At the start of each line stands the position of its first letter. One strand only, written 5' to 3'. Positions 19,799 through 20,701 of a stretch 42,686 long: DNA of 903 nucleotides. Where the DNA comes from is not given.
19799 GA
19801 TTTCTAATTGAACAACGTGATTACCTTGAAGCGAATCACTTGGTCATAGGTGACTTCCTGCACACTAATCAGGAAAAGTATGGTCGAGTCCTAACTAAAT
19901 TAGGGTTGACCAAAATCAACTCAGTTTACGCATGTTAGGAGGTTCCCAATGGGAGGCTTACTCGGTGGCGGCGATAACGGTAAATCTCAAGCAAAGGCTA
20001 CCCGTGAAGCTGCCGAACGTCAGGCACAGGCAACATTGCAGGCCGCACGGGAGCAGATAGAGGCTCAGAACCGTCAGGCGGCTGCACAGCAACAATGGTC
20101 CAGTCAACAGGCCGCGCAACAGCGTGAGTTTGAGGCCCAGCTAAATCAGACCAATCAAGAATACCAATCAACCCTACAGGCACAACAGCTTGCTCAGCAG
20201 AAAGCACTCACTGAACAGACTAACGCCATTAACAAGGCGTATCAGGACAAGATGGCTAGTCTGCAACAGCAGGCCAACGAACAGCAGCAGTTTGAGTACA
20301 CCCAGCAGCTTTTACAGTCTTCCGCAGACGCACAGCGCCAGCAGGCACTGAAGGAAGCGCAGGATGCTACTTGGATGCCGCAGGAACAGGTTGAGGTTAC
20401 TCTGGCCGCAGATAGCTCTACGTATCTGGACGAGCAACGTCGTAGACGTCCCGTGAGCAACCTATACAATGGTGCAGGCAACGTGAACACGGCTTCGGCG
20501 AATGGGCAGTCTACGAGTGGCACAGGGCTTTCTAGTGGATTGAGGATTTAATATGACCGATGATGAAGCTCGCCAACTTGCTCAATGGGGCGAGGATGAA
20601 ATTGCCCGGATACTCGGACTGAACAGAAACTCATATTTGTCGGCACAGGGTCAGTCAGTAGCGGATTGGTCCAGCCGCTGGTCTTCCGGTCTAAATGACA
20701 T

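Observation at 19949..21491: Two adjacent Gln/Ala/Glu-rich coiled-coil proteins at the head of the structural module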

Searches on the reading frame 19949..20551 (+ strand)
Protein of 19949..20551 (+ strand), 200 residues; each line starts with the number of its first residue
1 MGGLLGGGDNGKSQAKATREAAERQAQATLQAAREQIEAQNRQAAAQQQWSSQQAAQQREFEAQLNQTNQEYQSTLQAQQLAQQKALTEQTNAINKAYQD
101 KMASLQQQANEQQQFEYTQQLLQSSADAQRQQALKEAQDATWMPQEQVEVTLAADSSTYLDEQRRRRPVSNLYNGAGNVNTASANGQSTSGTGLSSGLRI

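Call 4: search_protein_families(library=pfam, proteins=[window:19949-20551:+], max_evalue=1)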
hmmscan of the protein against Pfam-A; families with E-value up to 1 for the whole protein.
window:19949-20551:+ (200 aa): 0 families

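Call 5: search_protein_families(library=phrogs, proteins=[window:19949-20551:+], max_evalue=0.01)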
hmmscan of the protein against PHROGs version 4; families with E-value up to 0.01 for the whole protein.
window:19949-20551:+ (200 aa): 1 family
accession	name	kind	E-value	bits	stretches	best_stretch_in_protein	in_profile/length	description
phrog_9212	-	unknown function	5.8e-06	27.5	1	7-89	17-98/140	-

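Call 9: search_dna_similar(query=window:19949-20551:+, collection=phages, mode=protein, max_rows=40, max_evalue=0.001)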
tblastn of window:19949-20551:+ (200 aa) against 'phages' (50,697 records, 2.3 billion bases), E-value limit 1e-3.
Records with a match: 2; places in all: 2; records where one place covers at least 80% of the query: 0.
Best place of each record, by identity: 90-95% 2.
By first word of the organism name: Escherichia 2.
By host as written in the record: Escherichia sp. 2.
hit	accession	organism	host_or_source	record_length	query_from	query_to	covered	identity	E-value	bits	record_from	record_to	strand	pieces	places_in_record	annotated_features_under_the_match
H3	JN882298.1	Escherichia phage phiKT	Escherichia sp.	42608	61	200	70%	94.3%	1e-41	154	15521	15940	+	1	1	none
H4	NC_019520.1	Escherichia phage phiKT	Escherichia sp.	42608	61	200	70%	94.3%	1e-41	154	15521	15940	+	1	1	none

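Call 14: find_homologous_proteins(query=window:19949-20551:+, max_evalue=0.001)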
Query window:19949-20551:+ (200 aa): 4 proteins with E <= 0.001 among 769 candidates.
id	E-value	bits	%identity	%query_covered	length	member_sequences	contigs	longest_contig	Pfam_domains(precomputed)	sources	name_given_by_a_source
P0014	1.6e-103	362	94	96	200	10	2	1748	-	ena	-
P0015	6.0e-103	360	95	100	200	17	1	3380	-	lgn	-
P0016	4.6e-89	315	84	95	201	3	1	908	-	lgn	-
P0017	3.0e-84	299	81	100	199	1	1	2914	-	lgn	-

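Call 40: search_protein_families(library=phrogs, proteins=[window:19949-20548:+], max_evalue=10)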
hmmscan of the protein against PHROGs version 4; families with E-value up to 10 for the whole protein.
window:19949-20548:+ (200 aa): 6 families
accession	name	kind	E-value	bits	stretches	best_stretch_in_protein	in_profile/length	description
phrog_9212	-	unknown function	5.8e-06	27.5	2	7-89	17-98/140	-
phrog_24489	-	unknown function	0.13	12.9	1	97-170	10-85/223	-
phrog_3520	-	unknown function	2.1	8.2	1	10-135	290-403/439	-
phrog_4265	-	unknown function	3.6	8.2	1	14-152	64-190/280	-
phrog_6529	-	unknown function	7.7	7.8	1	77-173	32-119/131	-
phrog_1535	-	tail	8.5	5.3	1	17-138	68-179/1152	tail length tape measure protein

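Call 41: search_protein_families(library=pfam, proteins=[window:19949-20548:+], max_evalue=10)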
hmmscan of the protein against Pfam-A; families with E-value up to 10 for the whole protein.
window:19949-20548:+ (200 aa): 0 families

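Call 75: search_solved_structures(query=A2, max_evalue=10)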
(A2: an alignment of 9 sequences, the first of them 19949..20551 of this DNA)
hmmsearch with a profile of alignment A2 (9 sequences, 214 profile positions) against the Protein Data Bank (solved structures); distinct sequences matched with E-value up to 10: 2.
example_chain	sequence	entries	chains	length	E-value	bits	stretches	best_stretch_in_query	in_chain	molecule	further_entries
7uw9_H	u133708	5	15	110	0.12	15.4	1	21-82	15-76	V-type proton ATPase subunit G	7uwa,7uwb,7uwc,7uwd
2g0u_A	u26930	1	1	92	0.19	14.7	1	93-135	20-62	type III secretion system needle protein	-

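Call 85: predict_structure(alignment_id=A5)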
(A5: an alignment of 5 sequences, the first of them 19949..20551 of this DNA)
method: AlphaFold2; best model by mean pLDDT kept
length: 200 residues; sequences in the alignment: 5
mean_pLDDT: 76.1   pTM: 0.32
mean pLDDT of the five models: 76.1, 75.1, 72.9, 72.1, 71.1
residues with pLDDT >= 90: 107; 70-90: 21; 50-70: 21; < 50: 51
segments of 3 or more residues with pLDDT < 50: 4-7, 144-156, 169-200
pLDDT, mean of each block of 10 residues (from residue 1): 49 80 92 95 94 95 95 96 97 98 97 95 92 83 48 46 52 41 39 41
secondary structure, 60 per line:
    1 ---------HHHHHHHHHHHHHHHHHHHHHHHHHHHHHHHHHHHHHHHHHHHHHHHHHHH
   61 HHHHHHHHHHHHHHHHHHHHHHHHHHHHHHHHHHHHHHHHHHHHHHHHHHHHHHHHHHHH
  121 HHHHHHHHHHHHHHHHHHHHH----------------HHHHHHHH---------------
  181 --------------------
elements in order: H10-141 H158-165

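Call 100: find_homologous_proteins(query=A2, max_evalue=0.001)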
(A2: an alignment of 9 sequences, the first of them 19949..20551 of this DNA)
Query A2 (9 sequences) (200 aa, profile of the alignment): 4 proteins with E <= 0.001 among 8000 candidates.
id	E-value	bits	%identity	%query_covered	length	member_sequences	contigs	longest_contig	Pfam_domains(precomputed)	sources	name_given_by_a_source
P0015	7.6e-96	338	95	100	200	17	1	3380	-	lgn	-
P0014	1.6e-94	334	94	96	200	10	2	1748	-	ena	-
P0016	2.5e-94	333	84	95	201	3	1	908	-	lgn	-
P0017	4.4e-93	329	81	100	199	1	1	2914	-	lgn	-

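Call 113: list_cluster_members(proteins=[window:19949-20551:+, window:20553-21491:+])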
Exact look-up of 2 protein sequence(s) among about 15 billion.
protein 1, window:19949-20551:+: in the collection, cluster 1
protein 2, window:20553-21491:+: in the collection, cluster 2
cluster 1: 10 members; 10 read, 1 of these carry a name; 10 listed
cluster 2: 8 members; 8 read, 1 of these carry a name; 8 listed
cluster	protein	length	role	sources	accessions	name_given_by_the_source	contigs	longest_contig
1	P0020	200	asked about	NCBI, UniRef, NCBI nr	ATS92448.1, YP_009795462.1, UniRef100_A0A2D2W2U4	hypothetical protein PGT2_g00030 [Escherichia phage PGT2] | Uncharacterized protein n=1 Tax=Escherichia phage PGT2 TaxID=2047782 ... | hypothetical protein HOS43_gp30 [Escherichia phage PGT2]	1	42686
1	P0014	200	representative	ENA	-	-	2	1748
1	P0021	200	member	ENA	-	-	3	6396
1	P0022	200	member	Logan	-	-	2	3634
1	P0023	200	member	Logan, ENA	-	-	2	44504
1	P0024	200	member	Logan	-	-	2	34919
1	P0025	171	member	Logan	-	-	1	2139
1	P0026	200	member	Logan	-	-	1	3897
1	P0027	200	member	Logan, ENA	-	-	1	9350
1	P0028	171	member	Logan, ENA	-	-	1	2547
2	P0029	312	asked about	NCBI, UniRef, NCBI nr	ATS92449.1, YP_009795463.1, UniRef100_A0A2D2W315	hypothetical protein PGT2_g00031 [Escherichia phage PGT2] | Uncharacterized protein n=1 Tax=Escherichia phage PGT2 TaxID=2047782 ... | hypothetical protein HOS43_gp31 [Escherichia phage PGT2]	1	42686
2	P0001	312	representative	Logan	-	-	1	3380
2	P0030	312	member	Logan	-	-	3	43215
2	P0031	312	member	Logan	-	-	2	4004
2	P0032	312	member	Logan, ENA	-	-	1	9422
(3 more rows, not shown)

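Call 114: search_protein_families(library=ncbifam, proteins=[window:19949-20548:+], max_evalue=1)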
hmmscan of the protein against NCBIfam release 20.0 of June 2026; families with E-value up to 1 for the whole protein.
window:19949-20548:+ (200 aa): 4 families
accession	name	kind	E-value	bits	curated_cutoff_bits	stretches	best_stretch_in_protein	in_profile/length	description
TIGR02168.1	SMC_prok_B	equivalog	0.11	10.2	567.35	1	18-149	830-963/1181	chromosome segregation protein SMC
NF007065.0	PRK09510.1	equivalog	0.37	9.7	213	1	12-193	118-283/387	cell envelope integrity protein TolA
NF005423.0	PRK07003.1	equivalog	0.42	8.9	1260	1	7-187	366-549/831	DNA polymerase III subunit gamma/tau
TIGR03319.1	RNase_Y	equivalog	0.83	8.1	454.35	1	12-138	20-142/514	ribonuclease Y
